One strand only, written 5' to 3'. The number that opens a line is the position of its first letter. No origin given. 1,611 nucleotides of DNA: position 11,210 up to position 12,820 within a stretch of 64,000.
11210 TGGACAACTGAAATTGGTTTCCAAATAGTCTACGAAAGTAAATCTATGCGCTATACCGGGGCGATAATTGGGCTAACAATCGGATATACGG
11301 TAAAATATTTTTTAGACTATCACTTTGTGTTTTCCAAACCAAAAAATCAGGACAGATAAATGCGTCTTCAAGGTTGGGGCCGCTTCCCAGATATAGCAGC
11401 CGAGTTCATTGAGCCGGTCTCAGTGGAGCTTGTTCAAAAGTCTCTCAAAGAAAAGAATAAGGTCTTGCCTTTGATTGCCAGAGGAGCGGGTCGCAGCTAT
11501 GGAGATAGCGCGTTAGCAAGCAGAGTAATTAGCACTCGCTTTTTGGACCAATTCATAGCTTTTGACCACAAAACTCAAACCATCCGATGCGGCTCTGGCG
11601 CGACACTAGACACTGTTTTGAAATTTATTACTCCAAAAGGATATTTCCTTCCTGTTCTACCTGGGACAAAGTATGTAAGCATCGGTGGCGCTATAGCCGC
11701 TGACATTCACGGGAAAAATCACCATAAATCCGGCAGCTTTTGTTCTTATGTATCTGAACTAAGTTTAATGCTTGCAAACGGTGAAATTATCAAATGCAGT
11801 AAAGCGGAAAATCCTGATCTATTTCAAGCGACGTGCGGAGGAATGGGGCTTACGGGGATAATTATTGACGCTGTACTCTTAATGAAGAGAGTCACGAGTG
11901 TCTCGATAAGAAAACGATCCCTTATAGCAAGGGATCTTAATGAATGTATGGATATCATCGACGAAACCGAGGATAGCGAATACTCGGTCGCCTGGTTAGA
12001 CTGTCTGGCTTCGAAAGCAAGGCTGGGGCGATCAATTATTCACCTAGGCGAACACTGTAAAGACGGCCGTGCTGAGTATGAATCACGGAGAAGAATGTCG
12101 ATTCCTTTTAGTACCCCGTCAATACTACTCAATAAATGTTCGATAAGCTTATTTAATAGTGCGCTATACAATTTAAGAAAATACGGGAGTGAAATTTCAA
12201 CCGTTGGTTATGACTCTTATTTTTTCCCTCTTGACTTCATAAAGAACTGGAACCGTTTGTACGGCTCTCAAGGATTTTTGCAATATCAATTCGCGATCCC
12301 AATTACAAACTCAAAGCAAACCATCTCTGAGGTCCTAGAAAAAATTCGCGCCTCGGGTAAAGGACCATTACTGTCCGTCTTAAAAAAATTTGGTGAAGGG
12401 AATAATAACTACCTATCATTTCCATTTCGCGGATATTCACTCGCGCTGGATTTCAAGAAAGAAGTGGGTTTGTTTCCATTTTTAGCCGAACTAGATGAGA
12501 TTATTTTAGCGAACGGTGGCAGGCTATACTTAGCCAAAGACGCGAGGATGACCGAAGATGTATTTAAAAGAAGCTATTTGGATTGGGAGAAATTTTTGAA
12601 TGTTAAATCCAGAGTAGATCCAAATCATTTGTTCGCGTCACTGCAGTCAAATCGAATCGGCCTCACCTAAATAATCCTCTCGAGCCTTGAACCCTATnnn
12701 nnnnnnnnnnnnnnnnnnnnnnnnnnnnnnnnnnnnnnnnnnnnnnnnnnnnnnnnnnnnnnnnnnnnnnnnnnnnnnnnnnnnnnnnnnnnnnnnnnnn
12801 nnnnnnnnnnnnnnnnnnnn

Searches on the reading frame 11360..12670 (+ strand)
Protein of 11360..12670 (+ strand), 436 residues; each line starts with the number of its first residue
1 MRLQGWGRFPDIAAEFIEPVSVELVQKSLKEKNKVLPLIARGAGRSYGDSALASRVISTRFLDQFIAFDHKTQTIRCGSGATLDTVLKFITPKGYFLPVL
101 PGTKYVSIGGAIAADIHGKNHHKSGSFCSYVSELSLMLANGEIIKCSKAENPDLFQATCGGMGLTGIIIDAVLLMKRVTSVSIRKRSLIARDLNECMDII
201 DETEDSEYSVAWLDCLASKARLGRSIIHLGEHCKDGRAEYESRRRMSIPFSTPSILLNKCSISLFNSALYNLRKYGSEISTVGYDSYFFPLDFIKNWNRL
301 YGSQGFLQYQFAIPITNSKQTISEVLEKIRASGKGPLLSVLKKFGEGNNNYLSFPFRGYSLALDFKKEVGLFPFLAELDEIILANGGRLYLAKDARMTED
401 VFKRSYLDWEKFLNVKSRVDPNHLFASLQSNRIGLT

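Call 54: search_protein_families(library=pfam, proteins=[window:11360-12670:+], max_evalue=0.0001)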
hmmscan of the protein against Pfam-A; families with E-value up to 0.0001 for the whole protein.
window:11360-12670:+ (436 aa): 2 families
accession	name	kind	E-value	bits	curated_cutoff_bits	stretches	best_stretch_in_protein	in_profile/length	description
PF01565.28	FAD_binding_4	-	3.4e-23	82.3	26.4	1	16-147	4-139/139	FAD binding domain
PF04030.19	ALO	-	1.4e-05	25.4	23.1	1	311-427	130-252/258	D-arabinono-1,4-lactone oxidase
